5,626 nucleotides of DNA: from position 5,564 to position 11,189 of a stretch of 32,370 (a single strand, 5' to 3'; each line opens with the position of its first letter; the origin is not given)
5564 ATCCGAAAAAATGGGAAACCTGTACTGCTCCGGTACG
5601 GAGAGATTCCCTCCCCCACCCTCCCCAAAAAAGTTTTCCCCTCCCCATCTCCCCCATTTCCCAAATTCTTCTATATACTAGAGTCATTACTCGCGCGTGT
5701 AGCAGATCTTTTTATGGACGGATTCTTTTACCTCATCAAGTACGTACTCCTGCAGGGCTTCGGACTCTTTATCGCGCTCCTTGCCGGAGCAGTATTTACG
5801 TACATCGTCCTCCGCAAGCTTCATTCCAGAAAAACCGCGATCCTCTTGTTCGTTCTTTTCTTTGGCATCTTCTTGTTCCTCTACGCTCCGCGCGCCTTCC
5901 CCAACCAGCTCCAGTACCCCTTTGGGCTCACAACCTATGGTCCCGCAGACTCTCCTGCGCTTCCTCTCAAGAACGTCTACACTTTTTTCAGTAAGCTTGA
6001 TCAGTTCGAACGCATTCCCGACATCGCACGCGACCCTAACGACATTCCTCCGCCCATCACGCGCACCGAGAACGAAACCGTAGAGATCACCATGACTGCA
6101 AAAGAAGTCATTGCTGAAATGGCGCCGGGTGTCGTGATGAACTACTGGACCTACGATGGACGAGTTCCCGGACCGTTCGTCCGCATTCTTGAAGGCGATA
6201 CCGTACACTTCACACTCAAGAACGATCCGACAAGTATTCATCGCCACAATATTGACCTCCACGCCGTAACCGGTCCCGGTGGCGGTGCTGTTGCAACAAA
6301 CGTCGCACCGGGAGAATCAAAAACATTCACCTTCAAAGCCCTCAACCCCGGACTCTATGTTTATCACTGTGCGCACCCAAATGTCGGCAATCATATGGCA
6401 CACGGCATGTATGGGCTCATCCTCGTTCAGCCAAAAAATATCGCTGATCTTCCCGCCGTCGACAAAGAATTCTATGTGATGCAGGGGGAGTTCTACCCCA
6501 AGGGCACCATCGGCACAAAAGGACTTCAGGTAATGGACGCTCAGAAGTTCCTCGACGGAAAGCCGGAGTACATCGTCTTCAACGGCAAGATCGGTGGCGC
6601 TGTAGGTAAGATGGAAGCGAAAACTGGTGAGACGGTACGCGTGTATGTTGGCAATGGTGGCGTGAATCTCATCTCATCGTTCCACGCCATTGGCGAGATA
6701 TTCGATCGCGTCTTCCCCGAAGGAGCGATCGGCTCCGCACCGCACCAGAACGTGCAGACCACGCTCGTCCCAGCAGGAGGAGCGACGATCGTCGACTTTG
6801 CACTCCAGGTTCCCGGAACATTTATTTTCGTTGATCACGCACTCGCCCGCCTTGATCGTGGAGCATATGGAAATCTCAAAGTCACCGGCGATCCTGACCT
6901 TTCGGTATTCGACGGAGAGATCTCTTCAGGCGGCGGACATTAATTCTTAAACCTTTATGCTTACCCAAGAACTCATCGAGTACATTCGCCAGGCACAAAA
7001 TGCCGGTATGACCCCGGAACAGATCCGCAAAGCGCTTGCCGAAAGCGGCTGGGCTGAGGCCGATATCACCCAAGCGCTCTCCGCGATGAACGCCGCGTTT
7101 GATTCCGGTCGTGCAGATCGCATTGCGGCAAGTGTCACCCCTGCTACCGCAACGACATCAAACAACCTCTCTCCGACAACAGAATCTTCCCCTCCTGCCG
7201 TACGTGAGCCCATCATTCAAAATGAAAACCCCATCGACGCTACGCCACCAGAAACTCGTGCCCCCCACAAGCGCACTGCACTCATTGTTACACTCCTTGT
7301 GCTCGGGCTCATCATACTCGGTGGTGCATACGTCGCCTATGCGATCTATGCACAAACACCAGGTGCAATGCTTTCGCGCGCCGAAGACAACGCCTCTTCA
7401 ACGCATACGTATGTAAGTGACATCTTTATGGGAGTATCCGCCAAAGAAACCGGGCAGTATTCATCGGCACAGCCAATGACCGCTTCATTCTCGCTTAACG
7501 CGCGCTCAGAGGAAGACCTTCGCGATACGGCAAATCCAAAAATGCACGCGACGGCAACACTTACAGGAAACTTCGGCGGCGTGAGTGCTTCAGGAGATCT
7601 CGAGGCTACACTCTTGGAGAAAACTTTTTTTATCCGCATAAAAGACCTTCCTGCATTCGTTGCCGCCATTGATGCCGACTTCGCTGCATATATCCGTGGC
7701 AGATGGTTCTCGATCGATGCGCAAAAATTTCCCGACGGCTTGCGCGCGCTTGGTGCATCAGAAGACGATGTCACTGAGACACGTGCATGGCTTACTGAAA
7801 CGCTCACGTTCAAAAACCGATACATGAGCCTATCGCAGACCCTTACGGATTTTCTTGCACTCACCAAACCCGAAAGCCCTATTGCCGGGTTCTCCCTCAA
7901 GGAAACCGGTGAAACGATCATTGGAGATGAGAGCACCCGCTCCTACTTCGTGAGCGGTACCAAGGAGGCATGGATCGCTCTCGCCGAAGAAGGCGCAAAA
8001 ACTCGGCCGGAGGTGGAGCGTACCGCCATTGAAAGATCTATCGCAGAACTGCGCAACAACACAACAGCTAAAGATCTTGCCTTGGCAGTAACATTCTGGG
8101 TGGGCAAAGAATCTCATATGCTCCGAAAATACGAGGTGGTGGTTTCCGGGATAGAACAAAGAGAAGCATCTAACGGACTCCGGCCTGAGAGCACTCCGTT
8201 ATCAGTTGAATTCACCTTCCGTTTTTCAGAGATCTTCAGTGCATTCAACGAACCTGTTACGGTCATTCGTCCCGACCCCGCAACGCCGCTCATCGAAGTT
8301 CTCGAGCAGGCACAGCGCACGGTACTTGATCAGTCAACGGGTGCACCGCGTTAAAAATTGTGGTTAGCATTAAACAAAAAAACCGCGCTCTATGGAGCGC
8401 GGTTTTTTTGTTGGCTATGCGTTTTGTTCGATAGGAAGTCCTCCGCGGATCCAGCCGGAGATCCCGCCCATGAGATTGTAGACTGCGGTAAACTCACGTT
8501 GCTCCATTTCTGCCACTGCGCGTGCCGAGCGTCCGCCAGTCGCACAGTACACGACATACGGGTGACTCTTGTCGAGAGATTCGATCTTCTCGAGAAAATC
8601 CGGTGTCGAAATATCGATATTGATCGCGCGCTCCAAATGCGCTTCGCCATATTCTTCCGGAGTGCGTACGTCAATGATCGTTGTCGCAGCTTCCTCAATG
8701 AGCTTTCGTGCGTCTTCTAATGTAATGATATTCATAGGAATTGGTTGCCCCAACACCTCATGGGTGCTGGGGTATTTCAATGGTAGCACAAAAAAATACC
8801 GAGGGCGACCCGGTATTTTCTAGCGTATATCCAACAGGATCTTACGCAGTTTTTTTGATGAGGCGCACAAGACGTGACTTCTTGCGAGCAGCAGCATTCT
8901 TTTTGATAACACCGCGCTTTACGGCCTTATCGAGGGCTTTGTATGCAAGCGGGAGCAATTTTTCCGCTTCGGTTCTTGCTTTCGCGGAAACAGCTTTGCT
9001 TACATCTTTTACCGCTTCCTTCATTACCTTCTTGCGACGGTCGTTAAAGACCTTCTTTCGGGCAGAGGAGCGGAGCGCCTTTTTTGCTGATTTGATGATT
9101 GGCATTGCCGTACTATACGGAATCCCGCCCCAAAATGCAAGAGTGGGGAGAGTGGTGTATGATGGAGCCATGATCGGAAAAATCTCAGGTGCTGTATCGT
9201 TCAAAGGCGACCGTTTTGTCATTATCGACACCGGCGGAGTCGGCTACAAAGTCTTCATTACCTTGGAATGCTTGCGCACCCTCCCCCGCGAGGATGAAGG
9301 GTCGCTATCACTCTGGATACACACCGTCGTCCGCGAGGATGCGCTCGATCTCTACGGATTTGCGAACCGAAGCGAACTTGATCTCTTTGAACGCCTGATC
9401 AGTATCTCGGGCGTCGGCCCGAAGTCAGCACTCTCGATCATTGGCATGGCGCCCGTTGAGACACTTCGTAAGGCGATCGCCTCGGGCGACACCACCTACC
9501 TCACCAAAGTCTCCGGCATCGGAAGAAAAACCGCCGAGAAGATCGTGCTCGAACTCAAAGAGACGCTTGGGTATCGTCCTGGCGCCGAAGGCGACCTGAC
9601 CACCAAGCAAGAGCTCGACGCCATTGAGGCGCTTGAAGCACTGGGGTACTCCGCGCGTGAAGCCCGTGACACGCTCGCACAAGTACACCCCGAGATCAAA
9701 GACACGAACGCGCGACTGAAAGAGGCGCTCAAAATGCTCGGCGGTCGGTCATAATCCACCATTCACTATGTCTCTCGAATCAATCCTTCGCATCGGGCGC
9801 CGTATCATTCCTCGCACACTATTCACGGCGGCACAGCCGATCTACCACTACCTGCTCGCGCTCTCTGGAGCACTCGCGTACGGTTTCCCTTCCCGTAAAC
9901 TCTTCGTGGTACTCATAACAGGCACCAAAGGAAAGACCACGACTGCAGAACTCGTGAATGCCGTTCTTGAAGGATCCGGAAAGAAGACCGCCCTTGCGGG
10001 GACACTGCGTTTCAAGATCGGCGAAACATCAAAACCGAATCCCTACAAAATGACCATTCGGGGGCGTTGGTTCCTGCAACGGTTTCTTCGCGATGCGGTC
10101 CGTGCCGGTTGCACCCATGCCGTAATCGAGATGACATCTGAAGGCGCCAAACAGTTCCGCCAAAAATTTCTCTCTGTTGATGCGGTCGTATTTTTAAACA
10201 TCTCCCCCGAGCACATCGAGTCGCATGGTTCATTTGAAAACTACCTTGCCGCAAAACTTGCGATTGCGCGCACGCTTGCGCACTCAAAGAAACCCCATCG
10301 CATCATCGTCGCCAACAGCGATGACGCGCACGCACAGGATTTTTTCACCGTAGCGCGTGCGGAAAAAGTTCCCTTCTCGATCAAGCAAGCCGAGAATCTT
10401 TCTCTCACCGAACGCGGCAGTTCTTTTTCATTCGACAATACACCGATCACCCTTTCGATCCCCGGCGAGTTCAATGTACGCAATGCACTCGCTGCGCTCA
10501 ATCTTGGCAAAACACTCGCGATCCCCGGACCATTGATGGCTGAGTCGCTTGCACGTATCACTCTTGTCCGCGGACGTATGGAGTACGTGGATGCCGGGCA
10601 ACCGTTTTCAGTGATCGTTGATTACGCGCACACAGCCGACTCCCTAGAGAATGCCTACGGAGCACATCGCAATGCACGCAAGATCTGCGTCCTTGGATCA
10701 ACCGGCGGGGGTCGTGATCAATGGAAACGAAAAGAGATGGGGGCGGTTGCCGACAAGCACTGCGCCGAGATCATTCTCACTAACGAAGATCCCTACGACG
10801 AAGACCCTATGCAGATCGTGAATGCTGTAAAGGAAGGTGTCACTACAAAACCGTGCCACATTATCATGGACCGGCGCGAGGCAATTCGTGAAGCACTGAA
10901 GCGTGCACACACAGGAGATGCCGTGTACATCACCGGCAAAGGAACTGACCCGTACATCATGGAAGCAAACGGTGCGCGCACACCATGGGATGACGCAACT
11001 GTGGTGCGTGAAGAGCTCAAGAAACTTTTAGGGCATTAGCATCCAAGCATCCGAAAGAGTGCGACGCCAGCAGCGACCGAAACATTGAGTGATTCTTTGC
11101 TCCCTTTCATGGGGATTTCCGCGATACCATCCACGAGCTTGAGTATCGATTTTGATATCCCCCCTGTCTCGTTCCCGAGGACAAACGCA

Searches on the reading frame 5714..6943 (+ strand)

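Call 43: search_protein_families(library=pfam, proteins=[window:5714-6943:+], max_evalue=0.001)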
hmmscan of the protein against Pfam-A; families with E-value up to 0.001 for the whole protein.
window:5714-6943:+ (409 aa): 3 families
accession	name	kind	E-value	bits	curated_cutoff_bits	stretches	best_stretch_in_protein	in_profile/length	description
PF07732.21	Cu-oxidase_3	-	3.5e-15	56.5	21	1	137-242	10-118/119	Multicopper oxidase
PF07731.20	Cu-oxidase_2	-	1e-10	41.9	20.4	1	154-241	33-136/137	Multicopper oxidase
PF13473.12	Cupredoxin_1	-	0.00047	20.6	27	0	159-220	40-93/104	Cupredoxin-like domain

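Call 94: search_protein_families(library=ncbifam, proteins=[window:5714-6943:+], max_evalue=0.01)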
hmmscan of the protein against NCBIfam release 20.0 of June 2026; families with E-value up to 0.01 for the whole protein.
window:5714-6943:+ (409 aa): 10 families
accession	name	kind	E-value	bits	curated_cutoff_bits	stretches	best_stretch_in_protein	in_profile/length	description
TIGR02376.1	Cu_nitrite_red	equivalog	9.7e-94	314.3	296.3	1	101-403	6-323/326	copper-containing nitrite reductase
TIGR01480.1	copper_res_A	subfamily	6.4e-12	44.7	478.95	1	122-257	45-178/593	copper resistance system multicopper oxidase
TIGR03388.1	ascorbase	equivalog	4.2e-11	42.2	614.8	1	146-267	24-149/542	L-ascorbate oxidase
NF008205.1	PRK10965.1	equivalog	1.3e-10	40.7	525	1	92-246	16-171/529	multicopper oxidase CueO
TIGR03389.1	laccase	equivalog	4.4e-06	25.8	558.9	1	145-266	25-150/539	laccase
TIGR04246.1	nitrous_NosZ_Gp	equivalog_domain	0.00016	20.1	625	1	155-240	500-578/578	Sec-dependent nitrous-oxide reductase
TIGR03095.1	rusti_cyanin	equivalog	0.00049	20.3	146.7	0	204-239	116-148/148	rusticyanin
NF008135.0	PRK10883.1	equivalog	0.0011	17.6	581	1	125-248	48-173/471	cell division protein FtsP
TIGR02656.1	cyanin_plasto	equivalog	0.0048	17.3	87.85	0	156-239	19-99/99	plastocyanin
TIGR02375.1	pseudoazurin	equivalog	0.009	15.7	109.85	0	155-241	16-89/116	pseudoazurin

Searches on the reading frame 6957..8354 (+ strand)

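Call 43: search_protein_families(library=pfam, proteins=[window:6957-8354:+], max_evalue=0.001)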
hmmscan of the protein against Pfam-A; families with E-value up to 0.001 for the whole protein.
window:6957-8354:+ (465 aa): 0 families

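Call 94: search_protein_families(library=ncbifam, proteins=[window:6957-8354:+], max_evalue=0.01)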
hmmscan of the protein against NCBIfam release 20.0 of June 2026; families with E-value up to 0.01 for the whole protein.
window:6957-8354:+ (465 aa): 1 family
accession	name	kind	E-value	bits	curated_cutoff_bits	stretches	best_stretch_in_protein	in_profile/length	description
NF046031.1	AntRepSinIBacil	equivalog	0.01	15.9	80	0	2-27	11-36/58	anti-repressor SinI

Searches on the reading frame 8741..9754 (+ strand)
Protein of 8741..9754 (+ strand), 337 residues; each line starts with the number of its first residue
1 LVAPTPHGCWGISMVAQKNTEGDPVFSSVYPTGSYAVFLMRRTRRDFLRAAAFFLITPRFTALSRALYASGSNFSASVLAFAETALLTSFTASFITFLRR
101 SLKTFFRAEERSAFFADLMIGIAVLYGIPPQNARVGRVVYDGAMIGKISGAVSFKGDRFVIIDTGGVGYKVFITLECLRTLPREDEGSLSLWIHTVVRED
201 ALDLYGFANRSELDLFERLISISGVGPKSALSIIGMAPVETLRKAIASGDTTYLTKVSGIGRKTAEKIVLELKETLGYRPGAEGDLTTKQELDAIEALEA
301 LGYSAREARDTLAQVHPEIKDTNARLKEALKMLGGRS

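Call 43: search_protein_families(library=pfam, proteins=[window:8741-9754:+], max_evalue=0.001)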
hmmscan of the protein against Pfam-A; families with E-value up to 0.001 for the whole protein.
window:8741-9754:+ (337 aa): 5 families
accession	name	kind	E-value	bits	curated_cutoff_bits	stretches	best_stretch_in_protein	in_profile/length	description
PF01330.27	RuvA_N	-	4.2e-18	65.6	23.6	1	144-206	1-61/61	RuvA N terminal domain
PF14520.12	HHH_5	-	2.3e-15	57.3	27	1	216-274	1-57/57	Helix-hairpin-helix domain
PF07499.19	RuvA_C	-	1.3e-08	35.6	24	1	293-333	5-46/47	RuvA, C-terminal domain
PF00633.29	HHH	-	2.2e-07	30.8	24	0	254-269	13-28/30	Helix-hairpin-helix motif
PF21176.3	RecR_HhH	-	0.00023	21.3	27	0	254-272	8-26/45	RecR, helix-hairpin-helix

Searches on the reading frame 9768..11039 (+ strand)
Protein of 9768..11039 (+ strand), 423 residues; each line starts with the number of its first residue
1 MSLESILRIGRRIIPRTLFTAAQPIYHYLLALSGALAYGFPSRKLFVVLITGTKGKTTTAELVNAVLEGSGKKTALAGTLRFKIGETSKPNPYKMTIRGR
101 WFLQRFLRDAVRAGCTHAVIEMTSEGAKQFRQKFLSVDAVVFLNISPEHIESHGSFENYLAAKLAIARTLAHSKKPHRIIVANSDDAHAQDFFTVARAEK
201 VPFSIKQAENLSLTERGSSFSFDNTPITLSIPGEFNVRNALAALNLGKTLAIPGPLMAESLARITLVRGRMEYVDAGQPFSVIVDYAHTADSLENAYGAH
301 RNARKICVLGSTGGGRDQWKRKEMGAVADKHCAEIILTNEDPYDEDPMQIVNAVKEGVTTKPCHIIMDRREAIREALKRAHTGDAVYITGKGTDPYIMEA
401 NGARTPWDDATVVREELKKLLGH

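Call 43: search_protein_families(library=pfam, proteins=[window:9768-11039:+], max_evalue=0.001)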
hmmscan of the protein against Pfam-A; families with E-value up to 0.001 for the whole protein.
window:9768-11039:+ (423 aa): 2 families
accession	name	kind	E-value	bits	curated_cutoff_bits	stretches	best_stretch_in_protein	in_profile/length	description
PF08245.18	Mur_ligase_M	-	1.1e-37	130.4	24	1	50-245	1-198/200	Mur ligase middle domain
PF02875.26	Mur_ligase_C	-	3.2e-25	89.9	28.4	1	269-392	1-127/127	Mur ligase, glutamate ligase domain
